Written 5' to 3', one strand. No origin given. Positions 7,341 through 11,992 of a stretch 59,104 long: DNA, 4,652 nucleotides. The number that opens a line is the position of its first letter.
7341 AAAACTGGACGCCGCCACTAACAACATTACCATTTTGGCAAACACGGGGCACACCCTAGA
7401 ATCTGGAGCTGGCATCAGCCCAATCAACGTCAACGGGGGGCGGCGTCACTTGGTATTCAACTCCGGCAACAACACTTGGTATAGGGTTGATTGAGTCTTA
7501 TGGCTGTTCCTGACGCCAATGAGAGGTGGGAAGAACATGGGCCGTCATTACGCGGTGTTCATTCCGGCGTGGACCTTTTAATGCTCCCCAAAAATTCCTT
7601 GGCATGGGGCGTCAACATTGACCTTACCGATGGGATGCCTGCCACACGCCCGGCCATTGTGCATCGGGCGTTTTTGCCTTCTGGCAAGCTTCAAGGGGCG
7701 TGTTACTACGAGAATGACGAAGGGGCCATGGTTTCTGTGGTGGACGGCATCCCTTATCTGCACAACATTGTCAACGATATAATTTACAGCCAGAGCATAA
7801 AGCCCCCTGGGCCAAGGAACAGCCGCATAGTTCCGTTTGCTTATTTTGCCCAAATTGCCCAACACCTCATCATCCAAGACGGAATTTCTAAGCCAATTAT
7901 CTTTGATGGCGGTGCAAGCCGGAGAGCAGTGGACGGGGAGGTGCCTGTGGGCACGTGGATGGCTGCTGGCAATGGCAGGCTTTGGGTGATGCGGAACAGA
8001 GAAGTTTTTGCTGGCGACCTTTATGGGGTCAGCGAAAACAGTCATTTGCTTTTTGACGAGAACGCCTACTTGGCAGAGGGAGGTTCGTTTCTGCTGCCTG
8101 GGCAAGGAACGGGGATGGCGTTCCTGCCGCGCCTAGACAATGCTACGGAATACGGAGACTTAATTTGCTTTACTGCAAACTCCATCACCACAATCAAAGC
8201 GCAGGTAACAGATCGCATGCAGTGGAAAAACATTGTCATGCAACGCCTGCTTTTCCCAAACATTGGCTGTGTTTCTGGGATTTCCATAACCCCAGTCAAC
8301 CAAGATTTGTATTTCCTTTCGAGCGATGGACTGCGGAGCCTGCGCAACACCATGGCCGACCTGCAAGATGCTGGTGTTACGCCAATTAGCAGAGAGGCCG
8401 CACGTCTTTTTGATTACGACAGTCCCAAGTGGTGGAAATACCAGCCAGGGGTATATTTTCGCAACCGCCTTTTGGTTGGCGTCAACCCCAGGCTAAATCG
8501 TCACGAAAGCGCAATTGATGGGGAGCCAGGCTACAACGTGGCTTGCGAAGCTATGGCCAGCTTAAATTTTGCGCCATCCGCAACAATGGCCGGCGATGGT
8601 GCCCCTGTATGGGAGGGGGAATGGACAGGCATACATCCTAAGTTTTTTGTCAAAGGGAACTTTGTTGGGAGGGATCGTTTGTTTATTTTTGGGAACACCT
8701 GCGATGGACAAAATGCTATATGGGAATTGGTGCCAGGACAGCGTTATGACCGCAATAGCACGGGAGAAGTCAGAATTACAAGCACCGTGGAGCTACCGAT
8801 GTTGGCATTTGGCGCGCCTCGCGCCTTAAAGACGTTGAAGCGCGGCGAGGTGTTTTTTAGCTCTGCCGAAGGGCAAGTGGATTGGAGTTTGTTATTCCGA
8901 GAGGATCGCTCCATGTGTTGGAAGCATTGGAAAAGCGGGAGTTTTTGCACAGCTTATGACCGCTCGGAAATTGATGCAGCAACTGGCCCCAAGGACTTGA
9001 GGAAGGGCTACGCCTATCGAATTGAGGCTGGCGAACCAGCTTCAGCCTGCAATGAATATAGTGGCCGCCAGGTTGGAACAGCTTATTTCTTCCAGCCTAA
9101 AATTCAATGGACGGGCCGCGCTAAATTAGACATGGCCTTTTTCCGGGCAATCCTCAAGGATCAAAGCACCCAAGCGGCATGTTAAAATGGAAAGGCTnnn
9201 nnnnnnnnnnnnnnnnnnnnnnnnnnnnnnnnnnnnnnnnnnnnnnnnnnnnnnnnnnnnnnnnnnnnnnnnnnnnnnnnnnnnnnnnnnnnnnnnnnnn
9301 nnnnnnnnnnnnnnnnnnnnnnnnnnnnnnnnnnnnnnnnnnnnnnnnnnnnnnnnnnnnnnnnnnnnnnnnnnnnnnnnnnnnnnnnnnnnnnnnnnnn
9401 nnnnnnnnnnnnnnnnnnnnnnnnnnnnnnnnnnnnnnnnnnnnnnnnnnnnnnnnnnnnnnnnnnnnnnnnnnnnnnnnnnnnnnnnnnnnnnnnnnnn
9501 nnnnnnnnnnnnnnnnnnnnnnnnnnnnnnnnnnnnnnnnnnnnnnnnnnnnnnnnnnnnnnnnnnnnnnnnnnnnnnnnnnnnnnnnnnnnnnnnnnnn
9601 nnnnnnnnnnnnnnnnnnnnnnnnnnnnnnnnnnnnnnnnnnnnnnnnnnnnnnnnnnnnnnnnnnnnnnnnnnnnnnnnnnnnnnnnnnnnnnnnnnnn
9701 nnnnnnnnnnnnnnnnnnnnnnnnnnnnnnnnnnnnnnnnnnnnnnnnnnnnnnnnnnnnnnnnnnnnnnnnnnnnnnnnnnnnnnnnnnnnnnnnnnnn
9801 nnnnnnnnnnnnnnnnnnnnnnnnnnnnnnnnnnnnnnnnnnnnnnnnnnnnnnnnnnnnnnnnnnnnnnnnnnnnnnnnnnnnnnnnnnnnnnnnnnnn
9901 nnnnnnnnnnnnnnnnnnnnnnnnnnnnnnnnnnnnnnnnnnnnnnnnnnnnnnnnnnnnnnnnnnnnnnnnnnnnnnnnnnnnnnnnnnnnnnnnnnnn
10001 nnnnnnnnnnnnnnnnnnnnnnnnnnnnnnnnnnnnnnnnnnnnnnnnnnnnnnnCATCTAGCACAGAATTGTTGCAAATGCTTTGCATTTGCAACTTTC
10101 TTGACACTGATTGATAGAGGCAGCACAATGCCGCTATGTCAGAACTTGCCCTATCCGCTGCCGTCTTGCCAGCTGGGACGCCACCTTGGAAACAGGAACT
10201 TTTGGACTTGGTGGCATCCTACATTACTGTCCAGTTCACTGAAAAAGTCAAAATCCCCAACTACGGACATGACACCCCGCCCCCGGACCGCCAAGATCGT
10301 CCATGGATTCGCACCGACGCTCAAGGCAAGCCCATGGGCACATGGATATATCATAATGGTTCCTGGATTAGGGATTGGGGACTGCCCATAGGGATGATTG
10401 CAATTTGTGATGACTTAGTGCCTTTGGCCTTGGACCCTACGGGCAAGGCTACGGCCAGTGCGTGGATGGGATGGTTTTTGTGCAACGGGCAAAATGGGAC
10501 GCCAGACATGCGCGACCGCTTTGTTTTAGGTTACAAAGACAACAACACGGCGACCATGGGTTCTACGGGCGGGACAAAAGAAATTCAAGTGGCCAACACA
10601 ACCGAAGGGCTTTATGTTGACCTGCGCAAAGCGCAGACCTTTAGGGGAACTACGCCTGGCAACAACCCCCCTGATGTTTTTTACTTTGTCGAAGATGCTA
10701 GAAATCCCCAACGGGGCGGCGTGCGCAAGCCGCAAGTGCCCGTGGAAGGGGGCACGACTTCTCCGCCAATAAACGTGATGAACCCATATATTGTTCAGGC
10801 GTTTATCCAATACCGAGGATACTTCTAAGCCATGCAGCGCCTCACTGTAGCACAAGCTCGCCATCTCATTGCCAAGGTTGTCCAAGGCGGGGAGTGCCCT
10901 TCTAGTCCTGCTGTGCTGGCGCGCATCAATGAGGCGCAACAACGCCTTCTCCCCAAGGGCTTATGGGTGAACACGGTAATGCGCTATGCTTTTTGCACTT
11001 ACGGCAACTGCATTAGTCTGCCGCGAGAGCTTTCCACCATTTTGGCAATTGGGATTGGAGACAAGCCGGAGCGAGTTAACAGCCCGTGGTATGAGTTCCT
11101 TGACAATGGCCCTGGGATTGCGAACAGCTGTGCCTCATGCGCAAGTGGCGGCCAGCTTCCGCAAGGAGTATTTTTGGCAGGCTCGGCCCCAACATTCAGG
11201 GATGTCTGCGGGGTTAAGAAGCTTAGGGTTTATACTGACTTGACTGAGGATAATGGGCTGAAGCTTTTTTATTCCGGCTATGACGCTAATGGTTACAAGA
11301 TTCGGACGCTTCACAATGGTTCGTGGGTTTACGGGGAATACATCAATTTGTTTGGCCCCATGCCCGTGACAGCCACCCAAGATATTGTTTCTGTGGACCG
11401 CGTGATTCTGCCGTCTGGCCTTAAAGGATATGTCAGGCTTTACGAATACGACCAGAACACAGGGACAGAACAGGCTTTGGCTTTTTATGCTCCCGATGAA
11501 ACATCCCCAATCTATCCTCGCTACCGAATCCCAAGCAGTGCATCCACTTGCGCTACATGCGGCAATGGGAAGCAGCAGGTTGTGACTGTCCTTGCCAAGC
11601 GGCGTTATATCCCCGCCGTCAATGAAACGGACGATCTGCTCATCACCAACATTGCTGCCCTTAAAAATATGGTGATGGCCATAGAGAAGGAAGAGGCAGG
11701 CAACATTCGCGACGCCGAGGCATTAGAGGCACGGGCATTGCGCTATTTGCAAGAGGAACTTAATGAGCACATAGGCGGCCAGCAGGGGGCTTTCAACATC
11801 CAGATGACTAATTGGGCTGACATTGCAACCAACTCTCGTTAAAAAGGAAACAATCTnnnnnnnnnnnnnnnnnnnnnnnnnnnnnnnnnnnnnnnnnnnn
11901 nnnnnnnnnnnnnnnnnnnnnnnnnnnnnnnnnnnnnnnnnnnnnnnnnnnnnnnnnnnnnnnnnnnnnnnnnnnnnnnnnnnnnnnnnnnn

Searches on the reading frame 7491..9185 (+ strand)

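Call 7: search_protein_families(library=pfam, proteins=[window:7491-9185:+], max_evalue=0.01)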
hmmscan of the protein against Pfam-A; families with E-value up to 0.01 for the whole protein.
window:7491-9185:+ (564 aa): 0 families

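Call 21: search_protein_families(library=phrogs, proteins=[window:7491-9185:+], max_evalue=0.001)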
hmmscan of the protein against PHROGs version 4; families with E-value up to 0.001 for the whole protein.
window:7491-9185:+ (564 aa): 1 family
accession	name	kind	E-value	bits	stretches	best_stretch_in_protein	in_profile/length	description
phrog_5107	-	lysis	0.00019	21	0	256-301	268-313/533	amidase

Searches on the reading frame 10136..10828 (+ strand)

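Call 7: search_protein_families(library=pfam, proteins=[window:10136-10828:+], max_evalue=0.01)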
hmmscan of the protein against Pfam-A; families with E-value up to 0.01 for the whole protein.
window:10136-10828:+ (230 aa): 0 families

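Call 21: search_protein_families(library=phrogs, proteins=[window:10136-10828:+], max_evalue=0.001)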
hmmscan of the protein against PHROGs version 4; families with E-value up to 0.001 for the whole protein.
window:10136-10828:+ (230 aa): 3 families
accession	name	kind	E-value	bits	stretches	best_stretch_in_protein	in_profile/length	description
phrog_8469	-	tail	2e-09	38.2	1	105-150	140-183/303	tail fiber protein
phrog_1800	-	tail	5.5e-06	26.6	1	110-151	404-460/545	tail collar fiber protein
phrog_5795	-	tail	0.00023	20.5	1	108-147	695-735/968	tail protein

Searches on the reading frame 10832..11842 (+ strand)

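Call 7: search_protein_families(library=pfam, proteins=[window:10832-11842:+], max_evalue=0.01)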
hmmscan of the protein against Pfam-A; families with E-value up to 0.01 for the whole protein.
window:10832-11842:+ (336 aa): 0 families

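Call 21: search_protein_families(library=phrogs, proteins=[window:10832-11842:+], max_evalue=0.001)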
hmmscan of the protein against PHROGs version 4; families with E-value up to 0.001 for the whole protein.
window:10832-11842:+ (336 aa): 0 families

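Call 96: search_protein_families(library=phrogs, proteins=[window:10832-11842:+], max_evalue=1)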
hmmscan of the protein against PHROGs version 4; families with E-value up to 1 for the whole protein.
window:10832-11842:+ (336 aa): 2 families
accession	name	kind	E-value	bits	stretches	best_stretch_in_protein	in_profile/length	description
phrog_33587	-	unknown function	0.16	13.2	1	240-286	29-75/93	-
phrog_6017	-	unknown function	0.17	13.2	0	214-263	54-102/105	-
